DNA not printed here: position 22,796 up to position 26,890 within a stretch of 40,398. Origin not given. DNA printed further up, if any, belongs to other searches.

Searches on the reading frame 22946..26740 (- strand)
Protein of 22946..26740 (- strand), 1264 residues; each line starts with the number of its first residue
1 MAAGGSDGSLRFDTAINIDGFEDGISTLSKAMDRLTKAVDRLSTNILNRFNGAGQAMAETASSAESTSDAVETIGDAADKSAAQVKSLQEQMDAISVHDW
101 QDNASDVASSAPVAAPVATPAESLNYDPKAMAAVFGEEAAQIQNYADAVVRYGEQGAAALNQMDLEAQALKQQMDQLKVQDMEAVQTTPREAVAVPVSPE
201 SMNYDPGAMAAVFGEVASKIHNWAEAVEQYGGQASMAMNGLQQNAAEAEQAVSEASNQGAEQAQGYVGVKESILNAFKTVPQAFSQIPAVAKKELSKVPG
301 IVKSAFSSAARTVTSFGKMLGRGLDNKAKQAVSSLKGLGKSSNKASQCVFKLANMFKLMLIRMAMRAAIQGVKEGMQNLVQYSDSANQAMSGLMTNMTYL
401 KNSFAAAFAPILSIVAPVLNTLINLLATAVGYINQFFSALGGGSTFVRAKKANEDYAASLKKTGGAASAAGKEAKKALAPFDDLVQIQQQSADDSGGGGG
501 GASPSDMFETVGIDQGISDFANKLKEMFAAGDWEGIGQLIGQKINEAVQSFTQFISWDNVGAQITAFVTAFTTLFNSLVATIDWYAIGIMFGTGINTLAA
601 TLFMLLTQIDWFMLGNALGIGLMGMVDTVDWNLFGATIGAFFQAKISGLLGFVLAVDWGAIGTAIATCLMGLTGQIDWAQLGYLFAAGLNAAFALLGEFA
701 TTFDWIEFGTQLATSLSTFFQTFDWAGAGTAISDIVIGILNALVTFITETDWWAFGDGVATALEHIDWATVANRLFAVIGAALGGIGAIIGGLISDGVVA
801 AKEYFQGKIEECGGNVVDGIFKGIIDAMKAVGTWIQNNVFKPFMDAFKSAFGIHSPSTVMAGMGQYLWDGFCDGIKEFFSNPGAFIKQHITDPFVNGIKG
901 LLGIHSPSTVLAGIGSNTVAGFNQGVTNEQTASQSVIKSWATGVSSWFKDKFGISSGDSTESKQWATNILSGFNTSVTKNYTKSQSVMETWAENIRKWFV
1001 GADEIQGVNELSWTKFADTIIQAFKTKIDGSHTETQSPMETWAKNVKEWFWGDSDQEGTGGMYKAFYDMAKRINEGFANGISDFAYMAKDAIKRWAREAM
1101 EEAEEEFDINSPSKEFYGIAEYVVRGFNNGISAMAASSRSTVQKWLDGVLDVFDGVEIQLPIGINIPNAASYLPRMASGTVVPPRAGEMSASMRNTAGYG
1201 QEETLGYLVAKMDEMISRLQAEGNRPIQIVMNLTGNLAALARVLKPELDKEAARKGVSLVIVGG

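Call 98: search_protein_families(library=phrogs, proteins=[window:22946-26740:-], max_evalue=0.00001)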
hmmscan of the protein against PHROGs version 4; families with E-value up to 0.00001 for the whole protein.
window:22946-26740:- (1264 aa): 10 families
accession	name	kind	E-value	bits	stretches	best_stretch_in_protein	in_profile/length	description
phrog_1535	-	tail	2.3e-68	232.4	1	7-1256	4-1145/1152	tail length tape measure protein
phrog_37543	-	unknown function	2e-47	163.1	1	325-528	30-235/622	-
phrog_28918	-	unknown function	7.4e-40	137.5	2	497-817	346-717/1445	-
phrog_58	-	tail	1e-27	98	3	44-862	186-972/1544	tail length tape measure protein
phrog_4372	-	tail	9.9e-23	80.6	2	894-1156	1310-1568/1681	tail length tape measure protein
phrog_5493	-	tail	1.2e-18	67.9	2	111-994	409-1073/1102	tail length tape measure protein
phrog_1686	-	tail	1.2e-14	54.2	1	961-1143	783-962/1224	tail length tape measure protein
phrog_1272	-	tail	5.7e-13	48.5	1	801-880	1430-1509/1606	tail length tape measure protein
phrog_27817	-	unknown function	1.8e-09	38.6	0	899-929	10-40/208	-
phrog_1204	-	tail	3.1e-07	29.6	0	799-877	1281-1358/1483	tail protein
